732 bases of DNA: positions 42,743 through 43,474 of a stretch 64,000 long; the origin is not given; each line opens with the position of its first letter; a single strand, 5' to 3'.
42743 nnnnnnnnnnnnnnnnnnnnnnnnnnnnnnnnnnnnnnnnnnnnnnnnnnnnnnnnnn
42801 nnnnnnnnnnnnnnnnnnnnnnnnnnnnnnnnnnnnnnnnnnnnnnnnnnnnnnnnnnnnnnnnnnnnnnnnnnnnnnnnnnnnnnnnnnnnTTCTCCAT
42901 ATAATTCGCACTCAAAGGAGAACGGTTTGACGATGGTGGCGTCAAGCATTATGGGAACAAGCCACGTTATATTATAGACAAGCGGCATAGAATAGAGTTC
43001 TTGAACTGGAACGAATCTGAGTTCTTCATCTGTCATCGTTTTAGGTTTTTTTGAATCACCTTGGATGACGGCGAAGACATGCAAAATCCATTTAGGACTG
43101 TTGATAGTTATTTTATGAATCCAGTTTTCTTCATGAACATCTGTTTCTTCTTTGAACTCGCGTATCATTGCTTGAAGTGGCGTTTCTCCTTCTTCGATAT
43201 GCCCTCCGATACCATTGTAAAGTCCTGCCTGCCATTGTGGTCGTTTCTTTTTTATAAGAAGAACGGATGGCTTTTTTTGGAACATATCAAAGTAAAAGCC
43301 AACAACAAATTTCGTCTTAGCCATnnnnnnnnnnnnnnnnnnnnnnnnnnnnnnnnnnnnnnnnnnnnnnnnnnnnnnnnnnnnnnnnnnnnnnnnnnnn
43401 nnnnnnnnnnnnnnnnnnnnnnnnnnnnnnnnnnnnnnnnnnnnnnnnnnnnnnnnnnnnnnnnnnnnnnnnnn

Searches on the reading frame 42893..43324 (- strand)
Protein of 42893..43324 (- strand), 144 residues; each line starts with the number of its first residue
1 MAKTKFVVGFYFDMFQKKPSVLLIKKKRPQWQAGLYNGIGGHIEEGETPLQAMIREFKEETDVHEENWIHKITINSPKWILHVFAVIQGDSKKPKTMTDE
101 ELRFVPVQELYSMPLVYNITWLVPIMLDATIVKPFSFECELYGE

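Call 48: search_protein_families(library=pfam, proteins=[window:42893-43324:-], max_evalue=0.01)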
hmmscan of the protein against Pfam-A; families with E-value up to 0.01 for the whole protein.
window:42893-43324:- (144 aa): 2 families
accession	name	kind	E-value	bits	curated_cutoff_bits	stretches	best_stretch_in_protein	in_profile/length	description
PF00293.34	NUDIX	-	6e-14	52.6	21.1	1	15-110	11-118/134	NUDIX domain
PF14815.12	NUDIX_4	-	9.9e-06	25.8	35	1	18-114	9-102/113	NUDIX domain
